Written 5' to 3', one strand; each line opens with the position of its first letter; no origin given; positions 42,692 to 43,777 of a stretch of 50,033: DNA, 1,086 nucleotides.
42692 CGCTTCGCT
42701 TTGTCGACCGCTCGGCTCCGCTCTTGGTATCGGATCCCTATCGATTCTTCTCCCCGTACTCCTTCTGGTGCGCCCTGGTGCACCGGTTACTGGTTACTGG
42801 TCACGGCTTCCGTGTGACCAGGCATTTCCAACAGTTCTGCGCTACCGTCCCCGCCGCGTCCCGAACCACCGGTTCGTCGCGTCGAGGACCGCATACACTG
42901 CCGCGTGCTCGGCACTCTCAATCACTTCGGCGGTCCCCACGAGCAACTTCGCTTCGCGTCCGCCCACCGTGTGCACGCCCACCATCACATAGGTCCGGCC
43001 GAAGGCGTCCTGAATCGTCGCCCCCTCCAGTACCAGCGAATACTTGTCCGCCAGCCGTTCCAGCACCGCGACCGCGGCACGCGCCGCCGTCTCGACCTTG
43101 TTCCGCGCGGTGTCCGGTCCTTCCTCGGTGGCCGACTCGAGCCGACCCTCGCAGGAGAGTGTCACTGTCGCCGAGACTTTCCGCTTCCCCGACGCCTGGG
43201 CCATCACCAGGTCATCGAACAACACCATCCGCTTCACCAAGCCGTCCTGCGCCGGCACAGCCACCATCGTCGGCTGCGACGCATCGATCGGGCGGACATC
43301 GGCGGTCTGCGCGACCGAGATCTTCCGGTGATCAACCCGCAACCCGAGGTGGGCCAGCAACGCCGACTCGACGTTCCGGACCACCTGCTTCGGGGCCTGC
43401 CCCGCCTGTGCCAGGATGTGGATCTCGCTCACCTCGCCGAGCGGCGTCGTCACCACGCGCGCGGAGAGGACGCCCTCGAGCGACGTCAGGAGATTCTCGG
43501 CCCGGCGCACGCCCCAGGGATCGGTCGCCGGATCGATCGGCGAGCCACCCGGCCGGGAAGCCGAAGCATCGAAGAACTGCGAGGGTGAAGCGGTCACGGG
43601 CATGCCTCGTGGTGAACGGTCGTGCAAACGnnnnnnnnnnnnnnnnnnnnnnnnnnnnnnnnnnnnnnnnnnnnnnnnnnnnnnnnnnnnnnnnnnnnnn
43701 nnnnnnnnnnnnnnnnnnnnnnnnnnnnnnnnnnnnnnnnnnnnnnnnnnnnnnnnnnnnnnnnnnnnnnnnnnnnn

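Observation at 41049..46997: Candidate redox-to-c-di-GMP signalling cassette: pseudo-receiver sigma54 activator, Fe-S/GGDEF, unknown two-domain protein, membrane HD-GYP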

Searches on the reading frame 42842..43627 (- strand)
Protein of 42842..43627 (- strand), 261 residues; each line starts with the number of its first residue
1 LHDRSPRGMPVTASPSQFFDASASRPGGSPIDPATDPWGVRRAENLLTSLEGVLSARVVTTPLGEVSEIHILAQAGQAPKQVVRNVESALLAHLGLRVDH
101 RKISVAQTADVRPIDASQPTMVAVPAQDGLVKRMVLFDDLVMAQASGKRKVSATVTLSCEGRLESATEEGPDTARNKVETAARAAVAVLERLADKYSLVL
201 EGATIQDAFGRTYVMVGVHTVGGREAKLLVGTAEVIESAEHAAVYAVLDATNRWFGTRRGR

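Call 7: search_protein_families(library=pfam, proteins=[window:42842-43627:-], max_evalue=0.01)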
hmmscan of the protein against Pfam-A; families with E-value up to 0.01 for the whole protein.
window:42842-43627:- (261 aa): 0 families

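Call 11: find_homologous_proteins(query=window:42842-43603:-)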
Query window:42842-43603:- (253 aa): 4229 proteins with E <= 0.001 among 8000 candidates; the best 120 are listed.
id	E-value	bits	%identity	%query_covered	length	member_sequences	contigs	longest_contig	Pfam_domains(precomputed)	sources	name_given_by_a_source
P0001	5.0e-145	499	93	100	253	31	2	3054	-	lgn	-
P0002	9.3e-135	466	88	99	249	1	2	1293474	-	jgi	jgi:hypothetical protein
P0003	3.2e-132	457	86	99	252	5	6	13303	-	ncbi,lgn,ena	-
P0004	5.6e-131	453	86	99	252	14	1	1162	-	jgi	-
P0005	2.0e-130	451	85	99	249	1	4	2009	-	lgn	-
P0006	7.6e-130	449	84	99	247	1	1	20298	-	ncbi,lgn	-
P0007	2.5e-129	448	84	99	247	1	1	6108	-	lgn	-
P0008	4.7e-129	447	84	99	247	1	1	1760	-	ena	-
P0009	6.0e-129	447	85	99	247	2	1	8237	-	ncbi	-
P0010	5.5e-128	443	83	99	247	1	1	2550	-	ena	-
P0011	7.9e-128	443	84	99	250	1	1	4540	-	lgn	-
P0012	1.4e-112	393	75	99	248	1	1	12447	-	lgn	-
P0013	2.8e-110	385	74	99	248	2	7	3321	-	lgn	-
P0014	1.2e-109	383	74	99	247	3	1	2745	-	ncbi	-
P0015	5.2e-109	381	74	99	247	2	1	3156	-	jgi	-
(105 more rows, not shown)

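Call 16: find_related_loci(query=A1, collection=genome_contigs, flank=10000)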
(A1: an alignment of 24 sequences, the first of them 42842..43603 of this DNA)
Query A1 (253 aa) in genome_contigs; peptide patterns used: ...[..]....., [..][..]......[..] (x = any residue, [..] = any of these).
600 stretches matched a pattern (row limit reached: there are more); 582 encode a relative of the query (tblastn E <= 1e-3); the best 80 are kept; 80 distinct loci.
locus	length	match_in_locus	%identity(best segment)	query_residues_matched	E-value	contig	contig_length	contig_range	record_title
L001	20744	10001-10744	87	1-247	3e-141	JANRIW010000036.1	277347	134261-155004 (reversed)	MAG: Gemmatimonadales bacterium isolate bins.137 k141_735983, whole genome shotgun sequence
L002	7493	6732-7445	73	3-244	4e-112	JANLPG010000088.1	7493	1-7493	MAG: Gemmatimonadota bacterium isolate OTE_38_metabat_403 OTE_38_k141_1476160, whole genome shotgun sequence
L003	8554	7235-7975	70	3-253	5e-112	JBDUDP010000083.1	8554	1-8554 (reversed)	MAG: Gemmatimonadota bacterium isolate cluster4_bin.73 NODE_24926_length_8554_cov_9.994352, whole genome shotgun sequenc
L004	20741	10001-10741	70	3-253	1e-110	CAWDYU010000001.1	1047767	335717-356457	MAG: uncultured Gemmatimonadales bacterium isolate MFD01275.bin.2.26 genome assembly, contig: contig_20220, whole genome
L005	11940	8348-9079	72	3-251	3e-110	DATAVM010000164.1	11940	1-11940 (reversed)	MAG TPA_asm: Gemmatimonadales bacterium isolate SMAG_U5599 k141_2200102, whole genome shotgun sequence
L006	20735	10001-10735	70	3-251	1e-107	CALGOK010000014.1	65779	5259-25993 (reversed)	MAG TPA_asm: uncultured Gemmatimonadetes bacterium isolate SRR7515932_bin.93_CONCOCT_v1.1_MAG genome assembly, contig: E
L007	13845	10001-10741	69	3-253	1e-107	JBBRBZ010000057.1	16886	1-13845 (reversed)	MAG: Gemmatimonadales bacterium isolate Co_metawrap_2377 Cmw_2377_k141_2689174_length_16886_cov_12.9943, whole genome sh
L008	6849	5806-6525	72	3-246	5e-103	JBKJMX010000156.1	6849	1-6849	MAG: Gemmatimonadales bacterium isolate ant_bin.344 k117_4316477, whole genome shotgun sequence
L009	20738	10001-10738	69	3-253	1e-102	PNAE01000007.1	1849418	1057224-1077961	MAG: Gemmatimonadetes bacterium isolate palsa_1233 73.20110800_P1D.22_contig_248, whole genome shotgun sequence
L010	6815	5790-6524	69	3-251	4e-102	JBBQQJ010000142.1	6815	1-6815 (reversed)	MAG: Gemmatimonadales bacterium isolate Co_metawrap_1575 Cmw_1575_k141_21461283_length_6815_cov_8.0000, whole genome sho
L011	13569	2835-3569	66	2-251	1e-101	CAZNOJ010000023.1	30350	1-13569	MAG TPA_asm: uncultured Gemmatimonadaceae bacterium isolate SRP329715_co2_115 genome assembly, contig: NODE_3147_length_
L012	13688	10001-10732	67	3-251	1e-100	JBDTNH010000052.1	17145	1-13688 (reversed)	MAG: Gemmatimonadota bacterium isolate cluster3_bin.146 NODE_12491_length_17145_cov_10.129842, whole genome shotgun sequ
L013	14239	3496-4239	69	3-251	1e-100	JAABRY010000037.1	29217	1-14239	MAG: Gemmatimonadetes bacterium isolate S09.Bin022 Scaffold_26, whole genome shotgun sequence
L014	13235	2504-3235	66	3-251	1e-100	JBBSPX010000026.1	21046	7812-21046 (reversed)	MAG: Gemmatimonadales bacterium isolate LS6_sbin.69 LS6_sbin.69_K_952697_L_21046_cov_11.0000, whole genome shotgun seque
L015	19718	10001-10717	68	3-246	7e-100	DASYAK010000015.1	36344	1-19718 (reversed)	MAG TPA_asm: Gemmatimonadales bacterium isolate SMAG_U4878 k141_4247387, whole genome shotgun sequence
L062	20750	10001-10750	57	2-251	2e-84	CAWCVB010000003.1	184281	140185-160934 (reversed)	MAG: uncultured Gemmatimonadales bacterium isolate MFD01721.bin.2.149 genome assembly, contig: contig_21944, whole genom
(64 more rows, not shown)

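Call 23: predict_structure(alignment_id=A1)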
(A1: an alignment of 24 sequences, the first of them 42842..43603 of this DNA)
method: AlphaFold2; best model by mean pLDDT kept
length: 253 residues; sequences in the alignment: 24
mean_pLDDT: 80.5   pTM: 0.53
mean pLDDT of the five models: 80.5, 80.2, 79.2, 76.9, 76.4
residues with pLDDT >= 90: 130; 70-90: 66; 50-70: 12; < 50: 45
segments of 3 or more residues with pLDDT < 50: 1-22, 102-123
pLDDT, mean of each block of 10 residues (from residue 1): 40 43 58 87 90 83 88 94 90 90 43 36 69 88 95 93 95 98 89 95 95 86 94 97 83 56
secondary structure, 60 per line:
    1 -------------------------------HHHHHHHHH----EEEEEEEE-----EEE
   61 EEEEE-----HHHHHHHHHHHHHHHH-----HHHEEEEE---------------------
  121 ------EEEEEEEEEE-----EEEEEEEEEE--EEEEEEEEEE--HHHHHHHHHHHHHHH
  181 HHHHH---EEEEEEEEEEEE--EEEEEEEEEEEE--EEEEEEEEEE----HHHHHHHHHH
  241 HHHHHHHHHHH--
elements in order: H32-40 E45-52 E58-65 H71-86 E95-99 E127-136 E142-151 E154-163 H166-185 E189-200 E203-214 E217-226 H231-251

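Call 25: fold_search(model_id=the predicted structure, library=pdb)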
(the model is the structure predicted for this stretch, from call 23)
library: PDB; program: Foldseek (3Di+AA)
matches with E <= 10: 1477; with E <= 0.001: 13
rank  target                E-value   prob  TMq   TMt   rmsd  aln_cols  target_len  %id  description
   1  3hpz_A                1.5e-05  1.00  0.36  0.17  11.2       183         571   14  Crystal structure of Mycobacterium tuberculosis LeuA complexed with bromopyruvate (released 2010-05-19)
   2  3fig_B                1.9e-05  1.00  0.36  0.17   3.7       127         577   16  Crystal Structure of Leucine-bound LeuA from Mycobacterium tuberculosis (released 2008-12-23)
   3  1sr9_B                1.9e-05  1.00  0.33  0.16   4.5       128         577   18  Crystal Structure of LeuA from Mycobacterium tuberculosis (released 2004-05-18)
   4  1sr9_A                2.0e-05  1.00  0.33  0.16   4.1       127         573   17  Crystal Structure of LeuA from Mycobacterium tuberculosis (released 2004-05-18)
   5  3hps_B                2.1e-05  1.00  0.35  0.17   3.9       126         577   17  Crystal structure of Mycobacterium tuberculosis LeuA complexed with ketoisocaproate (KIC) (released 2010-05-19)
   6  3fig_A                2.1e-05  1.00  0.34  0.16   4.0       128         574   17  Crystal Structure of Leucine-bound LeuA from Mycobacterium tuberculosis (released 2008-12-23)
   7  3hpz_B                2.9e-05  1.00  0.33  0.16   4.2       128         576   17  Crystal structure of Mycobacterium tuberculosis LeuA complexed with bromopyruvate (released 2010-05-19)
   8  3hps_A                3.8e-05  1.00  0.35  0.17   3.9       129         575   16  Crystal structure of Mycobacterium tuberculosis LeuA complexed with ketoisocaproate (KIC) (released 2010-05-19)
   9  3f6g_A                1.8e-04  1.00  0.31  0.53   4.7       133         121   14  Crystal structure of the regulatory domain of LiCMS in complexed with isoleucine - type II (released 2009-04-21)
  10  3f6g_B                2.7e-04  1.00  0.30  0.56   5.0       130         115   15  Crystal structure of the regulatory domain of LiCMS in complexed with isoleucine - type II (released 2009-04-21)
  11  3f6h_A                4.1e-04  1.00  0.33  0.62   4.4       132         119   14  Crystal structure of the regulatory domain of LiCMS in complexed with isoleucine - type III (released 2009-04-21)
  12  3f6h_B                5.2e-04  1.00  0.31  0.53   4.8       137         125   13  Crystal structure of the regulatory domain of LiCMS in complexed with isoleucine - type III (released 2009-04-21)
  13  7zpk_C                8.3e-04  0.97  0.20  0.22  27.0       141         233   18  Mammalian Dicer in the "pre-dicing state" with pre-miR-15a substrate and TARBP2 subunit (released 2022-11-16)
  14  1yj7_A                1.2e-03  1.00  0.21  0.31   8.2       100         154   16  Crystal structure of enteropathogenic E.coli (EPEC) type III secretion system protein EscJ (released 2005-06-07)
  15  1yj7_D                1.4e-03  1.00  0.20  0.30   8.2        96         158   17  Crystal structure of enteropathogenic E.coli (EPEC) type III secretion system protein EscJ (released 2005-06-07)
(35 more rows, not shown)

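Call 26: search_protein_representatives(alignment_id=A1)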
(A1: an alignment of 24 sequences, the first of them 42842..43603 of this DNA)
Query: 24 sequences, 247 profile positions. Proteins with E-value up to 0.001 (for the whole library): 2193; up to 1e-10: 1227; up to 1e-30: 136. The best 150 are listed.
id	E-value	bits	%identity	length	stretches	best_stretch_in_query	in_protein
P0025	6.1e-132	454.9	-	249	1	1-246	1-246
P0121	2.0e-91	322.1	-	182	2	22-112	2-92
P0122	8.9e-76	270.9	-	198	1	1-156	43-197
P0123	7.8e-74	264.5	-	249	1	31-219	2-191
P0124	3.0e-72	259.3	-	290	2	15-98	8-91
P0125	2.6e-69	249.7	-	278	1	15-241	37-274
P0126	4.0e-68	245.8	-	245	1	20-181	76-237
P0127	1.5e-64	234.2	-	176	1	11-140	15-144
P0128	2.9e-62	226.7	-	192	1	19-139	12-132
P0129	2.5e-60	220.3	-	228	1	66-212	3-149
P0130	1.6e-59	217.7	-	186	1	62-243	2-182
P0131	2.4e-59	217.1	-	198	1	10-146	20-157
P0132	1.4e-58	214.6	-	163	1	10-131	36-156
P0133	3.1e-58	213.5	-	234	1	25-162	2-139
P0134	3.2e-58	213.4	-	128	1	8-128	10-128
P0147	1.2e-50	188.6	-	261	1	19-243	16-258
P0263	1.3e-29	119.7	-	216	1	34-240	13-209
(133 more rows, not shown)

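Call 29: search_protein_families(library=ncbifam, proteins=[window:42842-43603:-], max_evalue=0.01)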
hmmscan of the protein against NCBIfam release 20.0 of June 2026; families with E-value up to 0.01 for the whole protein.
window:42842-43603:- (253 aa): 0 families

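Call 30: find_homologous_proteins(query=A2)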
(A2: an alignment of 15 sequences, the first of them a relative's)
Query A2 (15 sequences) (261 aa, profile of the alignment): 2673 proteins with E <= 0.001 among 8000 candidates; the best 120 are listed.
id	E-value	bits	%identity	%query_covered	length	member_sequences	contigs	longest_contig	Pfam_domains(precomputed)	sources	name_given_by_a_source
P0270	6.2e-85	303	100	95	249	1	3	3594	-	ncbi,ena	-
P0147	7.8e-85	302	100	100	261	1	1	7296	-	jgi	-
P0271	1.9e-84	301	95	95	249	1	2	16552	-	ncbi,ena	-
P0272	3.6e-84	300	96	96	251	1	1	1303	-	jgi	-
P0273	1.1e-82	295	91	100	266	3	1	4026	-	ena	-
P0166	1.3e-82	295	49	95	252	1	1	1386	-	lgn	-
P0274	1.5e-81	292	69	94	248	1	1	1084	-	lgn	-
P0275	1.8e-80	288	73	95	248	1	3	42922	-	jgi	jgi:hypothetical protein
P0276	8.0e-80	286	74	95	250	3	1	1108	-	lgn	-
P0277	1.6e-79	285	59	90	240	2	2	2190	-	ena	-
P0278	1.8e-79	285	55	92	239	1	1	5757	-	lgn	-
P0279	3.7e-79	284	70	97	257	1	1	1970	-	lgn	-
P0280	6.2e-79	283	56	92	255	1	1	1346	-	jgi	jgi:hypothetical protein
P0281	6.3e-79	283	74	93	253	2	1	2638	-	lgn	-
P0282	7.5e-79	283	49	94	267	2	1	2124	-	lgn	-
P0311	3.9e-77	277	43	88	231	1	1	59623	-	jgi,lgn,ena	-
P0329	8.6e-77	276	52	90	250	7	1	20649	-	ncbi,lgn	ncbi:MAG: hypothetical protein ACF8Q5_13445 [Phycisphaerales bacterium JB040]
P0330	9.3e-77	276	52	91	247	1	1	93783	-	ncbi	-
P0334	1.2e-76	276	57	95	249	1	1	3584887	-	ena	-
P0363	3.4e-76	274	56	90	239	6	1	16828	-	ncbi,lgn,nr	ncbi:MAG: hypothetical protein Q8P50_07530 [Bacillota bacterium]|nr:hypothetical protein [Bacillota 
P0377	5.5e-76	273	54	90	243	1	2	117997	-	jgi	jgi:hypothetical protein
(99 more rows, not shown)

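Call 31: find_encoding_contigs(protein=P0334, flank=8000, max_places=1)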
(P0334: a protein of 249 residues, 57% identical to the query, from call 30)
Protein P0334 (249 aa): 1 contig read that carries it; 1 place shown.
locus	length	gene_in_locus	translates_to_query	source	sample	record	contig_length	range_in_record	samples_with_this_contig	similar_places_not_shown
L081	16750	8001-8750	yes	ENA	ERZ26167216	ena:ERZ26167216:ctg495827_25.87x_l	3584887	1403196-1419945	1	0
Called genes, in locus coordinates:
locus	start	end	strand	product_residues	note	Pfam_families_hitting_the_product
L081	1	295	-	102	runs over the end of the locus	-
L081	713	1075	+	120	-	-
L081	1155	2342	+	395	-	-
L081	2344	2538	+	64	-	-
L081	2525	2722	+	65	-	-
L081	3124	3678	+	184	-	PF13489:Methyltransf_23, PF08241:Methyltransf_11 (faint), PF08242:Methyltransf_12 (faint)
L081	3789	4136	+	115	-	PF08484:Methyltransf_14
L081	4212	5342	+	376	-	PF13489:Methyltransf_23, PF08241:Methyltransf_11 (weak), PF08242:Methyltransf_12 (weak), PF08484:Methyltransf_14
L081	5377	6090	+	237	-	-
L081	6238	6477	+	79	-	-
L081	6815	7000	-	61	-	-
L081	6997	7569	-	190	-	-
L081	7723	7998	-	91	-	-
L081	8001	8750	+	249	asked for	-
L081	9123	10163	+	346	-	PF00440:TetR_N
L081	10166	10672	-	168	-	-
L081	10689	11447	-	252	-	PF13098:Thioredoxin_2 (faint), PF13462:Thioredoxin_4, PF01323:DSBA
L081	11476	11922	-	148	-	-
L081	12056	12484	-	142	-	-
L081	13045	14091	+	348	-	PF08450:SGL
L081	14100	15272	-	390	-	PF01839:FG-GAP (faint), PF13517:FG-GAP_3, PF22301:AUDH_beta_propeller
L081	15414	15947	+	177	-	PF01894:YjbQ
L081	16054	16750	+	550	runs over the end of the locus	PF00890:FAD_binding_2, PF01266:DAO, PF03486:HI0933_like (faint), PF12831:FAD_oxidored (weak)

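Call 32: find_encoding_contigs(protein=P0311, flank=8000, max_places=1)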
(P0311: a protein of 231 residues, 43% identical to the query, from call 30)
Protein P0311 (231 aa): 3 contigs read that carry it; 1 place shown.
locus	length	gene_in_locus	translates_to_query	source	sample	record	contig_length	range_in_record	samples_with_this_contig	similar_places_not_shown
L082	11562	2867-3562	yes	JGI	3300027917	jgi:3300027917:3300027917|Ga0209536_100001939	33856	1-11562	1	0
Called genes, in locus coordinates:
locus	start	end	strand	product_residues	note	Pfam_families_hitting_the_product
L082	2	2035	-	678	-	?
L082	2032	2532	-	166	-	-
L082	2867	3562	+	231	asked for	-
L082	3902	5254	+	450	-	PF20972:MASE9 (weak), PF08668:HDOD (weak), PF13487:HD_5, PF01966:HD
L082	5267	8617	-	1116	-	PF03704:BTAD, PF07719:TPR_2 (faint), PF13191:AAA_16, PF13424:TPR_12, PF17874:TPR_MalT, PF13424:TPR_12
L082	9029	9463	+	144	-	-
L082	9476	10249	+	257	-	PF00702:Hydrolase, PF13344:Hydrolase_6, PF13419:HAD_2 (faint), PF13242:Hydrolase_like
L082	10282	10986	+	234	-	PF13505:OMP_b-brl, PF13568:OMP_b-brl_2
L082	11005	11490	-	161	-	PF13305:TetR_C_33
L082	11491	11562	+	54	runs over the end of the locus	-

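Call 33: find_encoding_contigs(protein=P0363, flank=8000, max_places=1)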
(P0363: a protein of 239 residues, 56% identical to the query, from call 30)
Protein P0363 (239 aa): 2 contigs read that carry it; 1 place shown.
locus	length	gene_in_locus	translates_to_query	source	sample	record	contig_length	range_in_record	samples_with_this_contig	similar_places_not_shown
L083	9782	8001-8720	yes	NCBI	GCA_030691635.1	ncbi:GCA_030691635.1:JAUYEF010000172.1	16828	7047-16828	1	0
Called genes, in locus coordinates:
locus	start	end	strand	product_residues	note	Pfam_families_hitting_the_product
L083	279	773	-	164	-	PF14367:DUF4411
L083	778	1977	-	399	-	PF06114:Peptidase_M78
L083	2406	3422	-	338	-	PF13495:Phage_int_SAM_4, PF00589:Phage_integrase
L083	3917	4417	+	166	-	-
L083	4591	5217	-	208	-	PF00265:TK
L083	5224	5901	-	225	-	PF02563:Poly_export, PF10531:SLBB (weak)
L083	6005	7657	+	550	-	PF01663:Phosphodiest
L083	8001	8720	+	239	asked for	-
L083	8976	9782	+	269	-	PF20972:MASE9 (weak)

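Call 34: find_encoding_contigs(protein=P0329, flank=8000, max_places=1)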
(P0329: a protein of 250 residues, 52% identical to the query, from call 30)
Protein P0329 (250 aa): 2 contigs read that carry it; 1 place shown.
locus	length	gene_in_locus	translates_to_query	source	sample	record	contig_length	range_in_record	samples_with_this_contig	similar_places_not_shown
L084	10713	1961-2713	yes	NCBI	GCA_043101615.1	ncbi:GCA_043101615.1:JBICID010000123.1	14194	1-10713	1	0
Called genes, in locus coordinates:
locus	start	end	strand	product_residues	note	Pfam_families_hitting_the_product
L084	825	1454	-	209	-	PF00265:TK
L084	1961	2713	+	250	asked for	-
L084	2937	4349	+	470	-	PF20972:MASE9 (weak), PF13487:HD_5, PF01966:HD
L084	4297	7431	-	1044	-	PF13191:AAA_16, PF13401:AAA_22 (weak)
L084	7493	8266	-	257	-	PF12833:HTH_18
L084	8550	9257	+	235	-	PF00440:TetR_N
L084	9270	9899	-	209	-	-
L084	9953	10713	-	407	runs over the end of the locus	-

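Call 51: find_homologous_proteins(query=A4)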
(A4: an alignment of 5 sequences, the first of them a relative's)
Query A4 (5 sequences) (216 aa, profile of the alignment): 3018 proteins with E <= 0.001 among 8000 candidates; the best 120 are listed.
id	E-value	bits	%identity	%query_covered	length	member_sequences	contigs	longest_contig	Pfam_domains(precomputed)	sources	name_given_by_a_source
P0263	5.5e-95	335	100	100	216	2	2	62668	-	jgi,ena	jgi:hypothetical protein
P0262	5.8e-94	332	36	94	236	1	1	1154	-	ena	-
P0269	9.3e-90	318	40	95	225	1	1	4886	-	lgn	-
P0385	3.0e-85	304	85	100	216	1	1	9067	-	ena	-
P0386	1.6e-78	282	65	100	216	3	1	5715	-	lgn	-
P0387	2.1e-78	281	66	100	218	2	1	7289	-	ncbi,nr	ncbi:MAG: hypothetical protein QME62_04385 [Armatimonadota bacterium]|nr:hypothetical protein [Armat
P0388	2.4e-78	281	66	100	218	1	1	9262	-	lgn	-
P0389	5.3e-78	280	64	98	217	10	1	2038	-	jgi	-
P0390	6.4e-78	280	64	100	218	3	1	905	-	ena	-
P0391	1.3e-77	279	67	98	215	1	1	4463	-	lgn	-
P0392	3.1e-77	277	63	100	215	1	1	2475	-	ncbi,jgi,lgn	ncbi:MAG TPA: hypothetical protein VGK34_02505 [Armatimonadota bacterium]|jgi:predicted nucleic-acid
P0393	3.5e-77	277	68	99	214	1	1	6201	-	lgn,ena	-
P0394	4.3e-77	277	65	100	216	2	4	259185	-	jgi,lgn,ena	-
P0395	4.4e-77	277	65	99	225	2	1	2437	-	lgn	-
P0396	5.2e-77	277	63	100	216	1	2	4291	-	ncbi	-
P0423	3.0e-73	264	60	100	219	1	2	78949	PF08502.16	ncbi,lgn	-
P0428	6.8e-73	263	62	100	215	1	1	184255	-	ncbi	ncbi:MAG: hypothetical protein ACYC27_07135 [Armatimonadota bacterium]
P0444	5.7e-72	260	61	95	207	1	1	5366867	-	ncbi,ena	-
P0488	4.4e-68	247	51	98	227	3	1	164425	-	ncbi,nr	ncbi:MAG: hypothetical protein KatS3mg022_3447 [Armatimonadota bacterium]|nr:MAG: hypothetical prote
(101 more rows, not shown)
